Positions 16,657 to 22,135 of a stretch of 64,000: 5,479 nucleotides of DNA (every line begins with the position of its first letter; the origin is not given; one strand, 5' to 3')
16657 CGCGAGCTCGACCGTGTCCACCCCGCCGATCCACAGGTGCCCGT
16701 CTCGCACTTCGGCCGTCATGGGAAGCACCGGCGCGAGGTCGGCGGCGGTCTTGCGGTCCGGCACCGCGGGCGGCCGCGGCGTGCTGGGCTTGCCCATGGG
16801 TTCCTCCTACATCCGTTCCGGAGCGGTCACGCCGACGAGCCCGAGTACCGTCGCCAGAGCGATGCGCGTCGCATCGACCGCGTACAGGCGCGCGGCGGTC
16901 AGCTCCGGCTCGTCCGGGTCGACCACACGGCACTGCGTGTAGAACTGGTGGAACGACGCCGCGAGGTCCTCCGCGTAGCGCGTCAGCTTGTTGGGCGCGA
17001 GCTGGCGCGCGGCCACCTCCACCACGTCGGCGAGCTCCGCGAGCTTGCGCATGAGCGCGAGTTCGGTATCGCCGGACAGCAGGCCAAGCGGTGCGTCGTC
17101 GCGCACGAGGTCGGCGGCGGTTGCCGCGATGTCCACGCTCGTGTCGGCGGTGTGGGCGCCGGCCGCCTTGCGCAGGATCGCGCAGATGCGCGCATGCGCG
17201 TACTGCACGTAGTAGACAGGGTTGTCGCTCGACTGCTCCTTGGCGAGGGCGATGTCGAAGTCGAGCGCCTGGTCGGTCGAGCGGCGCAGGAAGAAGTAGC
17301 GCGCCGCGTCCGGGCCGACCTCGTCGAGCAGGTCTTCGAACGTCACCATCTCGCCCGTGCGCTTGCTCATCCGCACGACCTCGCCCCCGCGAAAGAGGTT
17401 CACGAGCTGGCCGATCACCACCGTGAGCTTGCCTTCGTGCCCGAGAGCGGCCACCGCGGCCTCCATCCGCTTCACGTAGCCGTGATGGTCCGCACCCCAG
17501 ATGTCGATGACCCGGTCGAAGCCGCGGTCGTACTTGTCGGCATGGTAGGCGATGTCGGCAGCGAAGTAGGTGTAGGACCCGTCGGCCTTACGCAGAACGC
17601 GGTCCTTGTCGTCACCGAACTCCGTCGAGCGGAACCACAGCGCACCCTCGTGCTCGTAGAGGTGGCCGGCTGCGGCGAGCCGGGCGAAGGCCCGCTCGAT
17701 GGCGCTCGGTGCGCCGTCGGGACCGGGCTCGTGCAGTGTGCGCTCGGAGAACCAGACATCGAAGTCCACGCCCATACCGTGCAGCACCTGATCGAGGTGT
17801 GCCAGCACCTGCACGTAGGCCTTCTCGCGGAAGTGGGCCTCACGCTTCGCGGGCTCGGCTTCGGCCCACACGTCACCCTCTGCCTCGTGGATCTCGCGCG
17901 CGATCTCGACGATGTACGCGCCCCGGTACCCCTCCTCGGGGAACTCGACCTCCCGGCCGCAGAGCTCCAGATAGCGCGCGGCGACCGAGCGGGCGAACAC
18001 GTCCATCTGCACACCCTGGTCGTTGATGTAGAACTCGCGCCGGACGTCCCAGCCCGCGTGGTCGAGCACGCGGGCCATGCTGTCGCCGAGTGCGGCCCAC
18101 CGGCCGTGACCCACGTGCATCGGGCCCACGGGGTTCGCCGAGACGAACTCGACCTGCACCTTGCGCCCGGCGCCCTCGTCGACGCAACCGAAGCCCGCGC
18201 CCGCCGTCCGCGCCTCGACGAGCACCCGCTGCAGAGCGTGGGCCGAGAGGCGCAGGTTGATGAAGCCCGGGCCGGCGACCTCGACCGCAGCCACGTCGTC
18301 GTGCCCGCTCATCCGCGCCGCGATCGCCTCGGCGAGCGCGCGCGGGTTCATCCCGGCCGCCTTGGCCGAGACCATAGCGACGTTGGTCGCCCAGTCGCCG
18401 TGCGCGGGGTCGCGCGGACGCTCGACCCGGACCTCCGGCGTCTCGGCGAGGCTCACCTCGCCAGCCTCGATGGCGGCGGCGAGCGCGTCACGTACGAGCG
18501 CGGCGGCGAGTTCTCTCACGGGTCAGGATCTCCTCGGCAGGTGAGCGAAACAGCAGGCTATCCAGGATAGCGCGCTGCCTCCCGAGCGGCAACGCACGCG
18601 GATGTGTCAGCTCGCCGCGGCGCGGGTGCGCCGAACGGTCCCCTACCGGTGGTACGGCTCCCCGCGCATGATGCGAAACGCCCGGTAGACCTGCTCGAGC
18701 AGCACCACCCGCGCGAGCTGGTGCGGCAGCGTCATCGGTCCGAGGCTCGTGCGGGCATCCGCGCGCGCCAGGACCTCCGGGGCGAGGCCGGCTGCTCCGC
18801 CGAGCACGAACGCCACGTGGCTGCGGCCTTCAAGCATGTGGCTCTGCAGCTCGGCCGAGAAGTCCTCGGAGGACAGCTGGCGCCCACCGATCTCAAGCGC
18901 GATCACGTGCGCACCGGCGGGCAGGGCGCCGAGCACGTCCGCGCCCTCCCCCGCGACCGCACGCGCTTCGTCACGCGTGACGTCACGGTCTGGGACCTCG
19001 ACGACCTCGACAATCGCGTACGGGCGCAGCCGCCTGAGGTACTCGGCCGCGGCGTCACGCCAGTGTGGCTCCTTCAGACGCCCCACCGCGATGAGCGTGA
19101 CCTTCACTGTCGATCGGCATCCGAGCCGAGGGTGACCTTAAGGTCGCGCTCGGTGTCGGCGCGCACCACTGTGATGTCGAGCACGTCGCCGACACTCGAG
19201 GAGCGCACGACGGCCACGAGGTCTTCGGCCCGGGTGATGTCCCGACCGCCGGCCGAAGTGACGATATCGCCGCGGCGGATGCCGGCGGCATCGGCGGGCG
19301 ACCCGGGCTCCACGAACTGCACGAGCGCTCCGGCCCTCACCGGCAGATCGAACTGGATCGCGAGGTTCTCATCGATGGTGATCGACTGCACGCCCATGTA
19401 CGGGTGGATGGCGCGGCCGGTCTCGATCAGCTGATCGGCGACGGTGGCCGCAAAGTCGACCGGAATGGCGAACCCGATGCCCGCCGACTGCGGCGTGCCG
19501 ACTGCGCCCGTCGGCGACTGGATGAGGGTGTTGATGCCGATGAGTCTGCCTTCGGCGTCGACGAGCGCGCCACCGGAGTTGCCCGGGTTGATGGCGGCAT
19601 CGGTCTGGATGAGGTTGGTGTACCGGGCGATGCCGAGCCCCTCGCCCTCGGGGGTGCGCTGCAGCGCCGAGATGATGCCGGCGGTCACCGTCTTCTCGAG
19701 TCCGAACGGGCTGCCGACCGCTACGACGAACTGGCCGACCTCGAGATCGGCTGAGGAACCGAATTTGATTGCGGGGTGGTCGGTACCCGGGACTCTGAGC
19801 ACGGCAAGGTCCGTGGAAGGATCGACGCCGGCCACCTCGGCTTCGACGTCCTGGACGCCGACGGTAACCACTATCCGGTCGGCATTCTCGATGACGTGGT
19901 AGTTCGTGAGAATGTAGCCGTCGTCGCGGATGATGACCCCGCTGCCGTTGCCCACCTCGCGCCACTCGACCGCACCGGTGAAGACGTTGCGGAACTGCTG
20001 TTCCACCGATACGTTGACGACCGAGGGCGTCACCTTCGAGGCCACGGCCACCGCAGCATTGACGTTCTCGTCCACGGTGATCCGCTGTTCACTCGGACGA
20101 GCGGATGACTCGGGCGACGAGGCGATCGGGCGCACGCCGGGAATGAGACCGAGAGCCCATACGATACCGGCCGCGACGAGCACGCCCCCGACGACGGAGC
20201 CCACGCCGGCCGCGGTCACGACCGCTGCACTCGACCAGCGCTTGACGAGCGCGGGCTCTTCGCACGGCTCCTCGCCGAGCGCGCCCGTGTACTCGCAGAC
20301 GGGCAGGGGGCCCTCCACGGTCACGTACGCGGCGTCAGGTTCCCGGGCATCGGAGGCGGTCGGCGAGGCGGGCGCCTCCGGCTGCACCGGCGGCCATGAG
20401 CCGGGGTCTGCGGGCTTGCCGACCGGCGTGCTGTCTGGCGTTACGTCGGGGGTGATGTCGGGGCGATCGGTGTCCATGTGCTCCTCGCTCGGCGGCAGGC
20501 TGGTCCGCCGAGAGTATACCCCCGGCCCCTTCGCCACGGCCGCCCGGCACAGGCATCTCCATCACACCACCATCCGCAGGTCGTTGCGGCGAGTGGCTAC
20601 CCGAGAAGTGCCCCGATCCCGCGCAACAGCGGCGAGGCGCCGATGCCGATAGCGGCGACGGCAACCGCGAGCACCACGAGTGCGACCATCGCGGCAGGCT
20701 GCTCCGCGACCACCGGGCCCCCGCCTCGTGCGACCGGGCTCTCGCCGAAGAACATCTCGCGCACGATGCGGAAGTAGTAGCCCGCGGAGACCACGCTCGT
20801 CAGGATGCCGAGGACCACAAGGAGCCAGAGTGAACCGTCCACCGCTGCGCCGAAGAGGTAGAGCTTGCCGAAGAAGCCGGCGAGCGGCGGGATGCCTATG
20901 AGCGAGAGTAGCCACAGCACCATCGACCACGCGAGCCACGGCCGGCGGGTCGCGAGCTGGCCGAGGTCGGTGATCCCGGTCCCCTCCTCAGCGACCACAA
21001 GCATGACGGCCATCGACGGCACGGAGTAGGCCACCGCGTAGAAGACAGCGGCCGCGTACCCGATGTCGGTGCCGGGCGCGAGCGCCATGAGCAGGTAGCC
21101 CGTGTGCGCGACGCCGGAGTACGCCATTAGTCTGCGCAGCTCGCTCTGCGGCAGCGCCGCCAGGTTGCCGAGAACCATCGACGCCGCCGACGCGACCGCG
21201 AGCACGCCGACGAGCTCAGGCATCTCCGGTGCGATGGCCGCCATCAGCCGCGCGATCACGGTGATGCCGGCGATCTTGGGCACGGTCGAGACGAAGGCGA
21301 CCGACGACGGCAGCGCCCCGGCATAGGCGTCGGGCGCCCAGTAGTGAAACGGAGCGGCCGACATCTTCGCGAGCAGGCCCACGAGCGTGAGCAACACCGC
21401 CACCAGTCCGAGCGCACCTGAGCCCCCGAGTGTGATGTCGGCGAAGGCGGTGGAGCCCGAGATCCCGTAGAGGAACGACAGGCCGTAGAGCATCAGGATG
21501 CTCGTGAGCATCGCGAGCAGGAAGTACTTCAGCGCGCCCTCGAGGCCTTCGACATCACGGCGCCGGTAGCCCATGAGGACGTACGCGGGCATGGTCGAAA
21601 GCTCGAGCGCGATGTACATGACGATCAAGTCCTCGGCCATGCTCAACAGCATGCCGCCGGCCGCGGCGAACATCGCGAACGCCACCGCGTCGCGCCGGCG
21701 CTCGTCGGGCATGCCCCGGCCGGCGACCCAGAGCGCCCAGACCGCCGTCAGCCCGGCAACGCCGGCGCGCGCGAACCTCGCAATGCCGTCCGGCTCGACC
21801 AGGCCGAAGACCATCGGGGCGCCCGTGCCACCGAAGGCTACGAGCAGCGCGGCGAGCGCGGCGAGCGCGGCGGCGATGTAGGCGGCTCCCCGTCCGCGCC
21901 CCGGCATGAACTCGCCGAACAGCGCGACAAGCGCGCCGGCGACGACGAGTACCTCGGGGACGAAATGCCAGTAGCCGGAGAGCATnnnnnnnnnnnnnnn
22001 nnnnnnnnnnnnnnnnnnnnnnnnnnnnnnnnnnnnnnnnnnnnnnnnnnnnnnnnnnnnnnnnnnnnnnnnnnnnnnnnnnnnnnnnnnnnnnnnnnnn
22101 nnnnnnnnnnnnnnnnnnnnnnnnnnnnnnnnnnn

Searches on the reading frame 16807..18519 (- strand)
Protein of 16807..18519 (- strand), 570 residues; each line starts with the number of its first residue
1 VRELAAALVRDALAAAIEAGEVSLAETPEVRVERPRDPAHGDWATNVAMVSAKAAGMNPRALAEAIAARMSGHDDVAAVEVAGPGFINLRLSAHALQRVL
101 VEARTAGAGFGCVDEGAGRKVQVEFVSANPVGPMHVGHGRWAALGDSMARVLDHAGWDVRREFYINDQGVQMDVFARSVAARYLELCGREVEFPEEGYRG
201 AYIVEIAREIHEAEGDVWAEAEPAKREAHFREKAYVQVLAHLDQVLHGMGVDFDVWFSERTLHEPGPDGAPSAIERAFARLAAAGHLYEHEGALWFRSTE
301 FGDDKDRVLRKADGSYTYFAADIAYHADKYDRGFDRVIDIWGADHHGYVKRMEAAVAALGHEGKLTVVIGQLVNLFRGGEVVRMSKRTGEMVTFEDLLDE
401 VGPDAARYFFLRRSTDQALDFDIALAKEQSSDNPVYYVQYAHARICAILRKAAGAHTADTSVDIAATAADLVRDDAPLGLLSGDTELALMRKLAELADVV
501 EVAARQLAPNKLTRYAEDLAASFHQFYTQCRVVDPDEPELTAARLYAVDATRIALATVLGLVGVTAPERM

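Call 55: search_protein_families(library=pfam, proteins=[window:16807-18519:-], max_evalue=0.00001)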
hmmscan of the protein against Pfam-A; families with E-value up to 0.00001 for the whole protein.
window:16807-18519:- (570 aa): 3 families
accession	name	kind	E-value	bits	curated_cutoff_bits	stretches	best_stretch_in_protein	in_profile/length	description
PF05746.21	DALR_1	-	8.6e-30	103.7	22.3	1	438-570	1-117/117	DALR anticodon binding domain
PF03485.21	Arg_tRNA_synt_N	-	9.2e-24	84.3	21.5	1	9-91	3-85/85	Arginyl tRNA synthetase N terminal domain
PF00750.26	tRNA-synt_1d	-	1.5e-22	80.5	23.3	1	117-401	18-298/349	tRNA synthetases class I (R), catalytic domain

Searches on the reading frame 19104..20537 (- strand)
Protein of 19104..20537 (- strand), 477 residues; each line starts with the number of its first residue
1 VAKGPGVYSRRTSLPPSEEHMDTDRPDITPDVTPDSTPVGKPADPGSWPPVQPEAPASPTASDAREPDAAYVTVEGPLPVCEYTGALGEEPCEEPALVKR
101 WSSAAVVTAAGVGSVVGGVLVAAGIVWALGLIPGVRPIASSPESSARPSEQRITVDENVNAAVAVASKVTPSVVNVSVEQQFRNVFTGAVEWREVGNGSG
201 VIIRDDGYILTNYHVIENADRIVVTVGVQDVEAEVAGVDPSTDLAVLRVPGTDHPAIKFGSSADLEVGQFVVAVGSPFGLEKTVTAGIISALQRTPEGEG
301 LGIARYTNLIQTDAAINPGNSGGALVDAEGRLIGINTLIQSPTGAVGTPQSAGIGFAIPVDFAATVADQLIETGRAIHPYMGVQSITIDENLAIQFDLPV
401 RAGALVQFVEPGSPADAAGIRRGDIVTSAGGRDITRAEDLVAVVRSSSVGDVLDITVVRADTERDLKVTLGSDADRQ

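Call 55: search_protein_families(library=pfam, proteins=[window:19104-20537:-], max_evalue=0.00001)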
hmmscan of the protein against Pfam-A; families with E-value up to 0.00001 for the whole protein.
window:19104-20537:- (477 aa): 5 families
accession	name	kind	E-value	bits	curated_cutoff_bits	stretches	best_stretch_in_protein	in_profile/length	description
PF13365.12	Trypsin_2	-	4e-34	118.9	27.6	1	198-335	1-144/144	Trypsin-like peptidase domain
PF00089.32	Trypsin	-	1.2e-15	58.4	20.6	1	198-361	27-214/220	Trypsin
PF13180.12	PDZ_2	-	1.8e-13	51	27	1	379-470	1-80/80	PDZ domain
PF17820.7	PDZ_6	-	2.9e-11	43.4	27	1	409-459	5-54/54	PDZ domain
PF00595.29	PDZ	-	5.4e-07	30.3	23.2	1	401-457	24-80/81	PDZ domain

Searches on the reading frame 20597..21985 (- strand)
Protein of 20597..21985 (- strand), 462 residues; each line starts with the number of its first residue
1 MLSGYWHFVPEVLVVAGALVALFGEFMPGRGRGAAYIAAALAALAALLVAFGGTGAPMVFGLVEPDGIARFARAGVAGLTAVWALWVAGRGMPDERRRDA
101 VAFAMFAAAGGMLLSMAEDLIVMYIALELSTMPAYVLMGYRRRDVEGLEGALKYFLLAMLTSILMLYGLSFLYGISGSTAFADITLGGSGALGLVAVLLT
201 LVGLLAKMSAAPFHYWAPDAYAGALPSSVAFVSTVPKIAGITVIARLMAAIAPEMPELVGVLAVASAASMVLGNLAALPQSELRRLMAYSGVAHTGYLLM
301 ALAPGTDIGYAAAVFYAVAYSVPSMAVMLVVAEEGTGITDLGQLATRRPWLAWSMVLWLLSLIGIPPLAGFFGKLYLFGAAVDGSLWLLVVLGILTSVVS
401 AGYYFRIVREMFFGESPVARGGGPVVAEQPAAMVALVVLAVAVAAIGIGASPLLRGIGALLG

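Call 55: search_protein_families(library=pfam, proteins=[window:20597-21985:-], max_evalue=0.00001)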
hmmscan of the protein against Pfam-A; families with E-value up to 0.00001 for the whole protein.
window:20597-21985:- (462 aa): 1 family
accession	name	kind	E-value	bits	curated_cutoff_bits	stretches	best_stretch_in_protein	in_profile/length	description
PF00361.26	Proton_antipo_M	-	4.3e-62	210.4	21.5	1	117-399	1-293/294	NADH:quinone oxidoreductase/Mrp antiporter, TM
